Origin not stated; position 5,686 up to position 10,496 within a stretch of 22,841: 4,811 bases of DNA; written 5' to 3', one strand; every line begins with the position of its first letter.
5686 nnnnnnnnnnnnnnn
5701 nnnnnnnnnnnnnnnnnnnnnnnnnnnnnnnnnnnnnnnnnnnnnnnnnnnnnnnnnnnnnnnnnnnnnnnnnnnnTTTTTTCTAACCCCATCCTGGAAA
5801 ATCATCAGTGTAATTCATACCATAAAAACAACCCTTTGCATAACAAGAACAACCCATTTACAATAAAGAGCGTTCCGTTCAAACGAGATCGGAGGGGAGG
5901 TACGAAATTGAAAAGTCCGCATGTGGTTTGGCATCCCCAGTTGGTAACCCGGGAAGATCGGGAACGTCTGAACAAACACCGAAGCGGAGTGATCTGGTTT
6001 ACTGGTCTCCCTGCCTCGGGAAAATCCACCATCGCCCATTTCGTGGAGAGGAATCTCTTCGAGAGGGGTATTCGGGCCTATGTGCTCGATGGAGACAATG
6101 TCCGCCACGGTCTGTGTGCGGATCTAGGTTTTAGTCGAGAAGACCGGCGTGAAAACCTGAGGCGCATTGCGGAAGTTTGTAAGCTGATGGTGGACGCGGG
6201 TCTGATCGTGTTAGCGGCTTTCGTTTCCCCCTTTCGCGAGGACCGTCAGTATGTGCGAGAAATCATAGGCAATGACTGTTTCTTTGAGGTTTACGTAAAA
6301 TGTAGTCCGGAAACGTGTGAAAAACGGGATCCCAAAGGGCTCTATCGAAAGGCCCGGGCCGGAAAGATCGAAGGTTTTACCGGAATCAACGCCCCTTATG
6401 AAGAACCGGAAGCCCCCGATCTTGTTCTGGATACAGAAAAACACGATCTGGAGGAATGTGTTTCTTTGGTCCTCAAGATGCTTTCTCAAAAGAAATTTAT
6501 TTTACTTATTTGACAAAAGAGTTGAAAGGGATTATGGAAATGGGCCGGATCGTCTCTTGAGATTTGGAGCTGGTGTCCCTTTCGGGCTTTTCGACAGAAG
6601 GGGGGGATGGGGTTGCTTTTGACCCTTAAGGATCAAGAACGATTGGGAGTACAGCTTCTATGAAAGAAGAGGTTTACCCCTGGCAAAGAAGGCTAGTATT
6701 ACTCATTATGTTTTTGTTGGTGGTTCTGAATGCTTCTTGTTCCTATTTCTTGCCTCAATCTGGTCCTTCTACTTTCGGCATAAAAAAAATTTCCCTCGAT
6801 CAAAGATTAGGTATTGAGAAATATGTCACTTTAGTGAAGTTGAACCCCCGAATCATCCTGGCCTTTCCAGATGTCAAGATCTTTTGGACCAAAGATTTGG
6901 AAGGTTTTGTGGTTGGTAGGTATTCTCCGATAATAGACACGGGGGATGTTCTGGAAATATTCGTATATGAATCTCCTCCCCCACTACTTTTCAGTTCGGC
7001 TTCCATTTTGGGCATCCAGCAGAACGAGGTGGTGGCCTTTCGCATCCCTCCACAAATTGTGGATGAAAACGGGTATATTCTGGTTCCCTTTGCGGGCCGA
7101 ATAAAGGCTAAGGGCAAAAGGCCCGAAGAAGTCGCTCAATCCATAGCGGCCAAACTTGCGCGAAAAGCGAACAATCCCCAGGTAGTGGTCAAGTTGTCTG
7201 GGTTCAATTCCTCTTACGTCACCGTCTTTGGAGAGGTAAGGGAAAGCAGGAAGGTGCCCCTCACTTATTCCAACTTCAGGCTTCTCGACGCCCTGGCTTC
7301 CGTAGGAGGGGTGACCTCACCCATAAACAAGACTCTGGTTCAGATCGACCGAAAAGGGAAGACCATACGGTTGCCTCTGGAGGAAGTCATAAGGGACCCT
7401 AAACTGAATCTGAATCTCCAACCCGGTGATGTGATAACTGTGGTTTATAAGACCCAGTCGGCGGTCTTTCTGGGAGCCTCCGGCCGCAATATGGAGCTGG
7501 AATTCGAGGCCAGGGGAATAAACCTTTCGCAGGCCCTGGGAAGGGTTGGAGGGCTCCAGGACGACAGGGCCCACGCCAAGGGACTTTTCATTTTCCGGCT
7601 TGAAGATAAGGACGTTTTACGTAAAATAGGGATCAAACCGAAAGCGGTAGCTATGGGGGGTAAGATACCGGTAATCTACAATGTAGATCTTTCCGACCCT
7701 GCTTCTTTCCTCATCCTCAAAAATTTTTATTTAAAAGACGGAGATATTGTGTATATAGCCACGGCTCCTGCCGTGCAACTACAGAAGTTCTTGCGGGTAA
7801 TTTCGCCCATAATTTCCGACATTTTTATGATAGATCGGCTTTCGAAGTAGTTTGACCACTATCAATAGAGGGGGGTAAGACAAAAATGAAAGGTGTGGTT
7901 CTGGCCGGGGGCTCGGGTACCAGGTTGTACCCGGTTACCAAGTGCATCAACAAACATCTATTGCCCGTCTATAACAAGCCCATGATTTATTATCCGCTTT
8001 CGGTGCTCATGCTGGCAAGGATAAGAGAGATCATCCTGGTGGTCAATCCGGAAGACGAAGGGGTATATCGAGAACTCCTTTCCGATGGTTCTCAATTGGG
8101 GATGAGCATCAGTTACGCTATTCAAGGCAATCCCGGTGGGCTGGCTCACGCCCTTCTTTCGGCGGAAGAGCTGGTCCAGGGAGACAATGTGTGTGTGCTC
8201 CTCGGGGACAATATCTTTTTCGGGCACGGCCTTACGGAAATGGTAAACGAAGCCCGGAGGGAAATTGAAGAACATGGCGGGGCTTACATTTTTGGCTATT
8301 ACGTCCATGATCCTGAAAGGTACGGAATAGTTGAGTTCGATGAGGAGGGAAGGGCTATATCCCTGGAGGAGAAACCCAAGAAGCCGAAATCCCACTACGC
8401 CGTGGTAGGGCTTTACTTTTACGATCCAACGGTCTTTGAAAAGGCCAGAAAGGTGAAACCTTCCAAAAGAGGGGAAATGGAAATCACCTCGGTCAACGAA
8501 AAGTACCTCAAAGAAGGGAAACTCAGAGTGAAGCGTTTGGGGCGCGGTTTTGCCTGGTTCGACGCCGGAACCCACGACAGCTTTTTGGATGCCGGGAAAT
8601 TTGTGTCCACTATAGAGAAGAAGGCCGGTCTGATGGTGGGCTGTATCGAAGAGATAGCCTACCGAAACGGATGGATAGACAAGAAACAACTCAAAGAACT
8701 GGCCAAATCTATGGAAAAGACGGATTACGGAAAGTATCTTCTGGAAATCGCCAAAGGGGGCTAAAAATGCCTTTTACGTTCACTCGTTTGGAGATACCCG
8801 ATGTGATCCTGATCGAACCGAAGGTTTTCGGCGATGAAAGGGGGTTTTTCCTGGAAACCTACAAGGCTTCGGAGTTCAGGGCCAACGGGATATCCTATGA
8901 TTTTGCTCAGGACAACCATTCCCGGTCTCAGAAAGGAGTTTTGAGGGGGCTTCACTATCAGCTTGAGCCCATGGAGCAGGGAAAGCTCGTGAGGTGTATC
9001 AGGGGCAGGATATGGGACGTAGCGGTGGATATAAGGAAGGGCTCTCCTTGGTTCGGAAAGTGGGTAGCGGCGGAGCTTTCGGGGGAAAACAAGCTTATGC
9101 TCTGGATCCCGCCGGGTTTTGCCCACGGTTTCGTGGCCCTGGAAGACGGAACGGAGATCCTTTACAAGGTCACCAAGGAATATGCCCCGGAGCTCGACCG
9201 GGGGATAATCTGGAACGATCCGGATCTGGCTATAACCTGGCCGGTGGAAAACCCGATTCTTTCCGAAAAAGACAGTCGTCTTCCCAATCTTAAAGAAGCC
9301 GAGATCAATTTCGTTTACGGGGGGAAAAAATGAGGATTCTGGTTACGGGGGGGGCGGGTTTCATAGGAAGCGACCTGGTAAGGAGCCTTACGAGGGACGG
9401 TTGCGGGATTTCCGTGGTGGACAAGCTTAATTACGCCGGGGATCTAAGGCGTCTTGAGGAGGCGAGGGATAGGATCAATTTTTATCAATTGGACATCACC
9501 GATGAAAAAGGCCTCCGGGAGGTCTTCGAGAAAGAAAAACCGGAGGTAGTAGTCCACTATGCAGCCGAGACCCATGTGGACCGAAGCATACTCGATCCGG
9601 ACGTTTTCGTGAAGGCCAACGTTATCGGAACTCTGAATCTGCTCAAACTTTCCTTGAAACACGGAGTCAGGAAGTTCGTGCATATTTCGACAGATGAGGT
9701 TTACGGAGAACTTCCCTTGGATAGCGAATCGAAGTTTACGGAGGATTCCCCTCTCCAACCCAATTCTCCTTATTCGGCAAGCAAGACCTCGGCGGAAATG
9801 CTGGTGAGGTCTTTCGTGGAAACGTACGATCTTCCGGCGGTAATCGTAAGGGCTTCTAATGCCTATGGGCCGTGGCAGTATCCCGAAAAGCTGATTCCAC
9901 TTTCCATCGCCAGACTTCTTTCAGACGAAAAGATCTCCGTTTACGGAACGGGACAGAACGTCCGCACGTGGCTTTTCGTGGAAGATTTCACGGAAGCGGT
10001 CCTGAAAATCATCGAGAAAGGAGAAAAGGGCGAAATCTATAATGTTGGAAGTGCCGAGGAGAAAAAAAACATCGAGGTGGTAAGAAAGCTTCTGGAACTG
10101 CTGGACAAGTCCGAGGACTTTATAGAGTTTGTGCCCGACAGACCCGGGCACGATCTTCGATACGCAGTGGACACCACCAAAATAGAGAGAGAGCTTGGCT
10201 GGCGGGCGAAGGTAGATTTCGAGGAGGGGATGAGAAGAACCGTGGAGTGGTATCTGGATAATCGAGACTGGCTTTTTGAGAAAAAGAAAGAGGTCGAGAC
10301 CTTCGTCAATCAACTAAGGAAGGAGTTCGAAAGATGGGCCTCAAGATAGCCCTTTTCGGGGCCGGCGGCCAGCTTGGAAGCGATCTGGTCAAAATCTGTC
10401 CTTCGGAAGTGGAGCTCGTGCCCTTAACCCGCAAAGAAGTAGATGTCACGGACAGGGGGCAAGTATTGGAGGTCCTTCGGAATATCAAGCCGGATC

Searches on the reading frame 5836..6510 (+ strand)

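Call 12: search_protein_families(library=pfam, proteins=[window:5836-6510:+], max_evalue=0.001)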
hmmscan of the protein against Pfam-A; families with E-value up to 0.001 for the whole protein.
window:5836-6510:+ (225 aa): 5 families
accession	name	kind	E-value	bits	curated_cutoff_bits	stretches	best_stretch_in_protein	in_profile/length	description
PF01583.26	APS_kinase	-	4.1e-68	228.6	21.1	1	50-199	2-152/152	Adenylylsulphate kinase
PF13671.12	AAA_33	-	6.4e-07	30.2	27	1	52-165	1-115/143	AAA domain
PF13238.12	AAA_18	-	2.7e-06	28.3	29.4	1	53-164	1-107/128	AAA domain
PF08433.16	KTI12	-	0.00021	21.4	22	1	53-105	4-53/271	Chromatin associated protein KTI12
PF07931.18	CPT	-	0.00057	20.2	22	0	52-215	3-170/172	Chloramphenicol phosphotransferase-like protein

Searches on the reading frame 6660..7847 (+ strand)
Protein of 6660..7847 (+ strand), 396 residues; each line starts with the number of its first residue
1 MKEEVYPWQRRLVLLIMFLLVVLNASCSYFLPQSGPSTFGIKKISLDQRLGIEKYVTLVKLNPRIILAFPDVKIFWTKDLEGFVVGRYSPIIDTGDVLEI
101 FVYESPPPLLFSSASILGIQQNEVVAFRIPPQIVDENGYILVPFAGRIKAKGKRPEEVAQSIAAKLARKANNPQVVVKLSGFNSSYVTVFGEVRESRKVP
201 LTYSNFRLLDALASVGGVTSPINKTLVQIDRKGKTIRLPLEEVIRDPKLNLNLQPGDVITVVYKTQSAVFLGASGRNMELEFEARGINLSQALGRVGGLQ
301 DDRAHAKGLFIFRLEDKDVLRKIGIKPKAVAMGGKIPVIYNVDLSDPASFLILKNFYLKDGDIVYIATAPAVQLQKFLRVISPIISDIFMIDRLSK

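Call 12: search_protein_families(library=pfam, proteins=[window:6660-7847:+], max_evalue=0.001)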
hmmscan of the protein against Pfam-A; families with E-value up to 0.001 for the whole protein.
window:6660-7847:+ (396 aa): 3 families
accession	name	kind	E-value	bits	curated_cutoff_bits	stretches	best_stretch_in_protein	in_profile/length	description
PF22461.2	SLBB_2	-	3.1e-18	66.1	27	2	187-261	3-79/79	SLBB domain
PF02563.21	Poly_export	-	9.1e-16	58.2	28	1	91-179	8-76/77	Polysaccharide biosynthesis/export protein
PF10531.15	SLBB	-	0.00015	22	27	0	186-234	1-50/55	SLBB domain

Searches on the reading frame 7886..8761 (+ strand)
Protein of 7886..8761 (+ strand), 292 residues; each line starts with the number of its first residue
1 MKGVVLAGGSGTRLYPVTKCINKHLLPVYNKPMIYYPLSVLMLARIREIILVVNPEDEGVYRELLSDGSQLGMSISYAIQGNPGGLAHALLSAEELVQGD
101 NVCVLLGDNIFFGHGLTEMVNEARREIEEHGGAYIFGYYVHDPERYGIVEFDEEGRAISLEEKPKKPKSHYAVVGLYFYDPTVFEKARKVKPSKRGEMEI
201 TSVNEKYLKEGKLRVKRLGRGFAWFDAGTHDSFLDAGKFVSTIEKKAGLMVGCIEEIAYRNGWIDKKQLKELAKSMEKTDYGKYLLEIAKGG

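Call 12: search_protein_families(library=pfam, proteins=[window:7886-8761:+], max_evalue=0.001)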
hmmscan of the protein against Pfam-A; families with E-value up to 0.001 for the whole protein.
window:7886-8761:+ (292 aa): 3 families
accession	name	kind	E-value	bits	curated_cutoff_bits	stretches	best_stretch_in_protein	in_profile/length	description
PF00483.29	NTP_transferase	-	2.8e-71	240.4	21.2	1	2-240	1-242/245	Nucleotidyl transferase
PF12804.13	NTP_transf_3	-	2e-10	41.6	27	1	3-125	1-112/160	MobA-like NTP transferase domain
PF01128.25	IspD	-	0.00071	19.8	27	1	4-73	4-66/221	2-C-methyl-D-erythritol 4-phosphate cytidylyltransferase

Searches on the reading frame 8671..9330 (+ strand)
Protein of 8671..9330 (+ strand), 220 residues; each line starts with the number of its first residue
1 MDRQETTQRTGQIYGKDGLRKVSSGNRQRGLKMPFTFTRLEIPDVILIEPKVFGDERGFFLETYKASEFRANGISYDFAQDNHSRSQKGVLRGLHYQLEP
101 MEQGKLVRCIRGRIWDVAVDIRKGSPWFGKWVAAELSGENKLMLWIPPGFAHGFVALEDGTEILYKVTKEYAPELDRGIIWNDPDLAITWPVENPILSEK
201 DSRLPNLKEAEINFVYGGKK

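Call 12: search_protein_families(library=pfam, proteins=[window:8671-9330:+], max_evalue=0.001)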
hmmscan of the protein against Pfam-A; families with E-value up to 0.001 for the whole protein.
window:8671-9330:+ (220 aa): 1 family
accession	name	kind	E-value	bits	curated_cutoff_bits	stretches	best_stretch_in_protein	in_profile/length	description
PF00908.23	dTDP_sugar_isom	-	1.5e-76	256.2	27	1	40-209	2-168/168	dTDP-4-dehydrorhamnose 3,5-epimerase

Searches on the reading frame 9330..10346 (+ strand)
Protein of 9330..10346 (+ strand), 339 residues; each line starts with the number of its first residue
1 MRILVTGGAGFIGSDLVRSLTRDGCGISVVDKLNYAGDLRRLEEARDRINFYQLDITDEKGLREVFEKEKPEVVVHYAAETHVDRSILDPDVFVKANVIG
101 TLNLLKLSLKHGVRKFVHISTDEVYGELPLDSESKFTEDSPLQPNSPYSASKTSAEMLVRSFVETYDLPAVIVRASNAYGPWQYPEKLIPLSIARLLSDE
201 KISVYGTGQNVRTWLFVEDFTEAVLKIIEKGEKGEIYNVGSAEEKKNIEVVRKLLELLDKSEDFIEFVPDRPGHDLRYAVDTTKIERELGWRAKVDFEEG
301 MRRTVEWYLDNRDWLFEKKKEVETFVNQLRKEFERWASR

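Call 12: search_protein_families(library=pfam, proteins=[window:9330-10346:+], max_evalue=0.001)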
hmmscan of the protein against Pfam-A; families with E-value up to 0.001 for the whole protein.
window:9330-10346:+ (339 aa): 8 families
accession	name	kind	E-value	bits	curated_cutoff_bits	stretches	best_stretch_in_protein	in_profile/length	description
PF16363.11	GDP_Man_Dehyd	-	2e-77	261.3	27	1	4-304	1-332/332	GDP-mannose 4,6 dehydratase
PF01370.27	Epimerase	-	1.8e-69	234.3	20.9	1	3-240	1-240/240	NAD dependent epimerase/dehydratase family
PF04321.23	RmlD_sub_bind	-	3.9e-27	95.5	27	1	1-256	1-229/287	RmlD substrate binding domain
PF02719.21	Polysacc_synt_2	-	2.5e-22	79.9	20.2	1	3-273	1-266/293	Polysaccharide biosynthesis protein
PF01073.25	3Beta_HSD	-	5.1e-22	78.6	22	1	4-223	1-224/280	3-beta hydroxysteroid dehydrogenase/isomerase family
PF07993.18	NAD_binding_4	-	2.5e-17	63.3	20.1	1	5-180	1-209/258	Male sterility protein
PF00106.31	adh_short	-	4e-09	36.7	26.6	1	3-68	3-70/195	short chain dehydrogenase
PF13460.12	NAD_binding_10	-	6.4e-07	29.8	27.2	1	7-175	1-143/184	NAD(P)H-binding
